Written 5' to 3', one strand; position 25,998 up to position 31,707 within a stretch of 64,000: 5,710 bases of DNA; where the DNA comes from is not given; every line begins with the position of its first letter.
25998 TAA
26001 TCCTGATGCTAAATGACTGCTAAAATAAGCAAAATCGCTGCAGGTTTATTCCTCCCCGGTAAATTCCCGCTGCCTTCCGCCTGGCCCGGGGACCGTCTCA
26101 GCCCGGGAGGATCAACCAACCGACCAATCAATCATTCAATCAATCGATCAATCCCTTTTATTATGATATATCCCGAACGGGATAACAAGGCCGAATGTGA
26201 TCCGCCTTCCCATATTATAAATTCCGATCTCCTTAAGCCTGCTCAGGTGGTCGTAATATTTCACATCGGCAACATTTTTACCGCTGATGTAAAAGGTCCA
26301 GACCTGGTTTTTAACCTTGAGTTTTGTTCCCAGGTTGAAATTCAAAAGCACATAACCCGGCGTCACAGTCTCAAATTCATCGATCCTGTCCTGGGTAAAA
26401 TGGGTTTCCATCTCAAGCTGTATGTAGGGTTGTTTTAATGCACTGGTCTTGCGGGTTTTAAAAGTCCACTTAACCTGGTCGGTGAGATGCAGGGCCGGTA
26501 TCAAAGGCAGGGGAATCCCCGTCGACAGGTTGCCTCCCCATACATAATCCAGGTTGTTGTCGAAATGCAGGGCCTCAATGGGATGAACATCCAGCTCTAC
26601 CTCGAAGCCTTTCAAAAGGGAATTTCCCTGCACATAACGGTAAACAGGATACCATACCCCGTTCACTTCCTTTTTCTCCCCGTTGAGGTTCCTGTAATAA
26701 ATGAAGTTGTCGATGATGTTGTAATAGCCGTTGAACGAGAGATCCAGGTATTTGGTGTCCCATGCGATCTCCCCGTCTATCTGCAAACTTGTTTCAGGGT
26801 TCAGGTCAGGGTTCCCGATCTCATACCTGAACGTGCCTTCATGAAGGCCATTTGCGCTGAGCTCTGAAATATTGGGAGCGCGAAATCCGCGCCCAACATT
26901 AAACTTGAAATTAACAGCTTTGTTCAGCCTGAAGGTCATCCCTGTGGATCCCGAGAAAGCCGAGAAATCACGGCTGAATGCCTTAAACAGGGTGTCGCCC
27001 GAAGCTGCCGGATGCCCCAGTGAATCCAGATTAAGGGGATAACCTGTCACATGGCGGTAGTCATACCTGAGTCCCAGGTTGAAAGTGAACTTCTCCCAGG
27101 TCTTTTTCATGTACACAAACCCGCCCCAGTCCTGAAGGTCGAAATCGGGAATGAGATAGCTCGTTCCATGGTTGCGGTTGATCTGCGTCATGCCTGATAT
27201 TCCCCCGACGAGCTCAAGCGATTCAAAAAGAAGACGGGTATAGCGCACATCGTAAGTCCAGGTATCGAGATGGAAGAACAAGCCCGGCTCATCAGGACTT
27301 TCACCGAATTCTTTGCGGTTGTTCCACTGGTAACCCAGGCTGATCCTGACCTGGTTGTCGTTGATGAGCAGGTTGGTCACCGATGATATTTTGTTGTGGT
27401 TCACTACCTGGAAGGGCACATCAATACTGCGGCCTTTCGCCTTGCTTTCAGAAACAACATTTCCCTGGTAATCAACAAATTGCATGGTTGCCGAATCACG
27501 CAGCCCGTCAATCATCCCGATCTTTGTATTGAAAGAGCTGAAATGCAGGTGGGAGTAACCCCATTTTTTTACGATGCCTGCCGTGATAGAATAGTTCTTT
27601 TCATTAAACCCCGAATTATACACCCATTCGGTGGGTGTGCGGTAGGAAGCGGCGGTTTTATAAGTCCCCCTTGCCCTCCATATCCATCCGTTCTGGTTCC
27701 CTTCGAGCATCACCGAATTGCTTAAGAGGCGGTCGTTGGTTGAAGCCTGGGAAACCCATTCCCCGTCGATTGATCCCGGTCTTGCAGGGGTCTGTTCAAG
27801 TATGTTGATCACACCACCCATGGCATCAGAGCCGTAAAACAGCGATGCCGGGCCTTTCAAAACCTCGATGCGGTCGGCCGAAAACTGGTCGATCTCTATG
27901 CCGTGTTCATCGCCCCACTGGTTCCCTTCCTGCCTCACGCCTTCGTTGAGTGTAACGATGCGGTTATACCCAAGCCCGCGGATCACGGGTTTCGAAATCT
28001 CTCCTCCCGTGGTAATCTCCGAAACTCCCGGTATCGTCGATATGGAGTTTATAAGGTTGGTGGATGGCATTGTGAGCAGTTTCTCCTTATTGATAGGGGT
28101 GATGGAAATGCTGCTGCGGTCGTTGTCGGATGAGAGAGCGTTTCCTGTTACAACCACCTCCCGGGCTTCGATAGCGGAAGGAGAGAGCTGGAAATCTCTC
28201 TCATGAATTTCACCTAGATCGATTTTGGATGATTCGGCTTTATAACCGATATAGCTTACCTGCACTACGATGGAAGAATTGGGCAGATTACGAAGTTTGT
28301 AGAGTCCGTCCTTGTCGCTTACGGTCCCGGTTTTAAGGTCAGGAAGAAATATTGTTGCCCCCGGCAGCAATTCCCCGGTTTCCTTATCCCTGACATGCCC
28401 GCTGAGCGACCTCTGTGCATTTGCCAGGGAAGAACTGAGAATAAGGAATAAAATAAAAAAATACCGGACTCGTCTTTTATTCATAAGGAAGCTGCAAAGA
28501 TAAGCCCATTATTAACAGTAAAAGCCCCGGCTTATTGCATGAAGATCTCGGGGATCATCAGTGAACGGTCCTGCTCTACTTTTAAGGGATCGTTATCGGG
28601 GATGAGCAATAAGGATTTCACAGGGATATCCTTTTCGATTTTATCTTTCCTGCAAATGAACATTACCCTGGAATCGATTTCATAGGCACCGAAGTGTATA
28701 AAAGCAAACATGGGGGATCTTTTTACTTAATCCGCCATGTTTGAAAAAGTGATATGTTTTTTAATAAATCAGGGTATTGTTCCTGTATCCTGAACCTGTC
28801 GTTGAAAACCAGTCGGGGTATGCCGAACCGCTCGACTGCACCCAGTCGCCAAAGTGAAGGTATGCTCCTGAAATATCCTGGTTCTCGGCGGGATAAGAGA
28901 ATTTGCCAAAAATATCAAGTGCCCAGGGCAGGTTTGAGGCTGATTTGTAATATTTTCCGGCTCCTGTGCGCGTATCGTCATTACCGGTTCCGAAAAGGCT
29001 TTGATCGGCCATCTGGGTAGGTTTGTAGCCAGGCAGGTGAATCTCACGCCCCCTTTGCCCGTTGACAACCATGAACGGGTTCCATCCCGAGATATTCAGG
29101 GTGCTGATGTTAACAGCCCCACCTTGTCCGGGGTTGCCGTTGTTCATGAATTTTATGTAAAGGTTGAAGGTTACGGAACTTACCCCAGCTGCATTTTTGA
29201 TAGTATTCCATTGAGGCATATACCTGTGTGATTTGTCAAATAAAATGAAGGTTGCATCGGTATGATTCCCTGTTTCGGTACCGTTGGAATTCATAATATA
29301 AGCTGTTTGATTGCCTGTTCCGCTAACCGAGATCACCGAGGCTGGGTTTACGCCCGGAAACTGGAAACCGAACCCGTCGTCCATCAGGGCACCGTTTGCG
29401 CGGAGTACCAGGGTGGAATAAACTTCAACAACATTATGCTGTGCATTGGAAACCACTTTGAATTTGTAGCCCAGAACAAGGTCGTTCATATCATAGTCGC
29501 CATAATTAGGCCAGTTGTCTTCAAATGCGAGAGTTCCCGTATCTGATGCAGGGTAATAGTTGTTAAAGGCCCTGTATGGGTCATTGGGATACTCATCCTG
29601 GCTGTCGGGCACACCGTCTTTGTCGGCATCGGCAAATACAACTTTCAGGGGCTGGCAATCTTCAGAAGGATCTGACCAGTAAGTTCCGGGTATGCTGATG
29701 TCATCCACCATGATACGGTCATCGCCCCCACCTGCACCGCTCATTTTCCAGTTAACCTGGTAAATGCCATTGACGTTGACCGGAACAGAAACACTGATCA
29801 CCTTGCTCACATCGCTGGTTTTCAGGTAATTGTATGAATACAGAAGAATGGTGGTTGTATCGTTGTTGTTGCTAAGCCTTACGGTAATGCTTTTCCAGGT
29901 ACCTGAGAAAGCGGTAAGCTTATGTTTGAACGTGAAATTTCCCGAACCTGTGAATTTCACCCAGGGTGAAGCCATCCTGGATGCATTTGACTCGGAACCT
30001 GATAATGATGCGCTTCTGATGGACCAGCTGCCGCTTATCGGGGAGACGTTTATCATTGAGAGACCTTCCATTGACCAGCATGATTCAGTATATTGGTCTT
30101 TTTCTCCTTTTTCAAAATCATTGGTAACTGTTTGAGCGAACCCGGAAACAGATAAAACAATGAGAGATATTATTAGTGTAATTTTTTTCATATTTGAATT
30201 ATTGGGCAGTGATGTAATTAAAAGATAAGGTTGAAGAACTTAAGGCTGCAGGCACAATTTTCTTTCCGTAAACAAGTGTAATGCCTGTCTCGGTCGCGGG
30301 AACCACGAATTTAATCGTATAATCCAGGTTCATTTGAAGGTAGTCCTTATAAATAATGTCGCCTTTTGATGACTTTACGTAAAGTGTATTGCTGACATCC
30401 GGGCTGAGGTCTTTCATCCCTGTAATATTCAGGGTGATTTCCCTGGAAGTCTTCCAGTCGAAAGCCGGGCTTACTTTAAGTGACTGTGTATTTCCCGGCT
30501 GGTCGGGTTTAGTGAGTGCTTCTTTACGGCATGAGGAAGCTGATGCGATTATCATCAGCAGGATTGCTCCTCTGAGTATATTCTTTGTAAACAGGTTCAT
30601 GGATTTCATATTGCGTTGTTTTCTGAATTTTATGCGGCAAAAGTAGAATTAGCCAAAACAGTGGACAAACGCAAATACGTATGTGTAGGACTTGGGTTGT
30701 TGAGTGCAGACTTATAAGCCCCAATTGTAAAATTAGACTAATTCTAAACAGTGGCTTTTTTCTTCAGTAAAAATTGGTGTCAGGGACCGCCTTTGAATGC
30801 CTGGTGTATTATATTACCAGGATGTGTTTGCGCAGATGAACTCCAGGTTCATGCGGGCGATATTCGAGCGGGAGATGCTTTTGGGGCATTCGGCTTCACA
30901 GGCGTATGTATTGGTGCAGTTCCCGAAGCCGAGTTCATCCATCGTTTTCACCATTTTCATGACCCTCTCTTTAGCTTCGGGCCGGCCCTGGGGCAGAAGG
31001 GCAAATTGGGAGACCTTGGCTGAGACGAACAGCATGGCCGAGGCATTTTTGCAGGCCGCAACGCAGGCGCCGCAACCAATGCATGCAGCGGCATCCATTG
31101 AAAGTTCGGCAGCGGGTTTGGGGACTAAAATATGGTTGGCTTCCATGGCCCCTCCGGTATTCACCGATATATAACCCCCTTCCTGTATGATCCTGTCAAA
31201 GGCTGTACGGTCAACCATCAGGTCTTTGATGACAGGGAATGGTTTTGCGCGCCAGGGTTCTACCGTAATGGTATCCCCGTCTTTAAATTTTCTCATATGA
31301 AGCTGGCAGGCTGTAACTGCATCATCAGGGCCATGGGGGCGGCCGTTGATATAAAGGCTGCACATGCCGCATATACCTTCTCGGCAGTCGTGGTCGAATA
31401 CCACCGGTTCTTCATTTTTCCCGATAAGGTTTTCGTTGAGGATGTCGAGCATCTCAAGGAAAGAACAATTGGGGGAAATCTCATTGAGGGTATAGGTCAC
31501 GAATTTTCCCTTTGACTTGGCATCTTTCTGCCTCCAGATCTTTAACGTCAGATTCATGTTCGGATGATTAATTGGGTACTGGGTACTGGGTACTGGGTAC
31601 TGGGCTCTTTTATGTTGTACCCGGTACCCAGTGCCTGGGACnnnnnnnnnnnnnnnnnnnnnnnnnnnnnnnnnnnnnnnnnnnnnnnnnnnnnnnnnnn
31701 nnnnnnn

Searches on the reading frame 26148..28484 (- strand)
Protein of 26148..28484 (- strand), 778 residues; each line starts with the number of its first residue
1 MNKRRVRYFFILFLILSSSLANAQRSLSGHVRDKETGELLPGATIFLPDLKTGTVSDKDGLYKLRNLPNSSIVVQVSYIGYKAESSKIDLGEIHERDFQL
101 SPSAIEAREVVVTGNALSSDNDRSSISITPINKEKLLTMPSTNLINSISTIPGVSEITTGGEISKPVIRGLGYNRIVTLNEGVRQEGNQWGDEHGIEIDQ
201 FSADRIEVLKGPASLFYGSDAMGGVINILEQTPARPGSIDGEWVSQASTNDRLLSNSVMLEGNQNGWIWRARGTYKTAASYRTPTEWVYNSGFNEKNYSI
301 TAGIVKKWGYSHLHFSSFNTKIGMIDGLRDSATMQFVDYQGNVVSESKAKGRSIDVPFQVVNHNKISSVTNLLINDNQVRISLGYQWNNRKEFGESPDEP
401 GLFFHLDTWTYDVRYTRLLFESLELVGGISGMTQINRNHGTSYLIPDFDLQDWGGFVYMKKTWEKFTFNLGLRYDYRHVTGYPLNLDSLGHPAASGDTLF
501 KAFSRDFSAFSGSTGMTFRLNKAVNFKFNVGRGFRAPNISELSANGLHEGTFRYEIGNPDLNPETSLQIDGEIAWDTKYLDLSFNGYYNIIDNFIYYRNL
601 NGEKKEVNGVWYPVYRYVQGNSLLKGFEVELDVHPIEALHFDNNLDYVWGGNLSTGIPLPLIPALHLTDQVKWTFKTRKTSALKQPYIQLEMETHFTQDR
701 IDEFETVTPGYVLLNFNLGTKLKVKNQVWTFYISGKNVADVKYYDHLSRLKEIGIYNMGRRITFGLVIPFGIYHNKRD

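Call 71: search_protein_families(library=pfam, proteins=[window:26148-28484:-], max_evalue=0.00001)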
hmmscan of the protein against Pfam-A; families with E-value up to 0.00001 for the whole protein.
window:26148-28484:- (778 aa): 5 families
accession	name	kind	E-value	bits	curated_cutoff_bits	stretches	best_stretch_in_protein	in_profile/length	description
PF00593.30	TonB_dep_Rec_b-barrel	-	2.9e-32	113.6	27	1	261-738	26-436/436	TonB dependent receptor-like, beta-barrel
PF13715.12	CarbopepD_reg_2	-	7e-22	77.7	32.2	1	27-112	1-88/88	CarboxypepD_reg-like domain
PF07715.20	Plug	-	5.4e-19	69.1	23.9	1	123-225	4-107/107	TonB-dependent Receptor Plug Domain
PF13620.12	CarboxypepD_reg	-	1.5e-12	48.1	32.3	1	26-100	1-81/82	Carboxypeptidase regulatory-like domain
PF14905.12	OMP_b-brl_3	-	6.2e-11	42.4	27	1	455-738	117-373/408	Outer membrane protein beta-barrel family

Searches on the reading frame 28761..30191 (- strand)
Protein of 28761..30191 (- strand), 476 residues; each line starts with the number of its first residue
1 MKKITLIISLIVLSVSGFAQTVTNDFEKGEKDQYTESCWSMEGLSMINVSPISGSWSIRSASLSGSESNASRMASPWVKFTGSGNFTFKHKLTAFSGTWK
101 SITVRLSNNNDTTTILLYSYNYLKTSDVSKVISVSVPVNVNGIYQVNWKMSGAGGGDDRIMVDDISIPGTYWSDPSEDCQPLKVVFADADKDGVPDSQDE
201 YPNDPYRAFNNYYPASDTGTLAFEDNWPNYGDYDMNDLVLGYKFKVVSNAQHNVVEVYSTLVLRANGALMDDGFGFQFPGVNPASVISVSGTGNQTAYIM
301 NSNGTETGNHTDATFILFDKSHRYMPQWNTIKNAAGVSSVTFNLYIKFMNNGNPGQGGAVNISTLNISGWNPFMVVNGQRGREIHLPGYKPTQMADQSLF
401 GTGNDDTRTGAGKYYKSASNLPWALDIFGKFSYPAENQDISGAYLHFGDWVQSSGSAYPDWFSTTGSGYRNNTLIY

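Call 71: search_protein_families(library=pfam, proteins=[window:28761-30191:-], max_evalue=0.00001)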
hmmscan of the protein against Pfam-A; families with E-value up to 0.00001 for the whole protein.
window:28761-30191:- (476 aa): 1 family
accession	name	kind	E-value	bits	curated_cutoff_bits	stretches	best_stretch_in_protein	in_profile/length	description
PF16130.10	DUF4842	-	2.9e-52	178.3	22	1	253-462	2-208/208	Domain of unknown function (DUF4842)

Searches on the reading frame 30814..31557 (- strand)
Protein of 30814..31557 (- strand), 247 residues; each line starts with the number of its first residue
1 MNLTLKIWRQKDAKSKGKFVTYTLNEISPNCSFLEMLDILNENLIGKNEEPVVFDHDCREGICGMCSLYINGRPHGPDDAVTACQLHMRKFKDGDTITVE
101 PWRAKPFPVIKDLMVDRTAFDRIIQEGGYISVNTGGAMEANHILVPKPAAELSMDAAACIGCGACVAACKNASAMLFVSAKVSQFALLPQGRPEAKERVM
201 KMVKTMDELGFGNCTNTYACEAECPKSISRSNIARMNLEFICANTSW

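Call 71: search_protein_families(library=pfam, proteins=[window:30814-31557:-], max_evalue=0.00001)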
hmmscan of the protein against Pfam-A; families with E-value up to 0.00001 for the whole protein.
window:30814-31557:- (247 aa): 3 families
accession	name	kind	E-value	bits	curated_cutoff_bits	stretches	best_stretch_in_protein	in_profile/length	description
PF13085.11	Fer2_3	-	1.7e-23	83.1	27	1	4-120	1-105/107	2Fe-2S iron-sulfur cluster binding domain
PF13183.11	Fer4_8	-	4.7e-08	33.9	27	1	156-228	2-68/68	4Fe-4S dicluster domain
PF12838.12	Fer4_7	-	5e-08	33.7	27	1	159-227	2-51/52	4Fe-4S dicluster domain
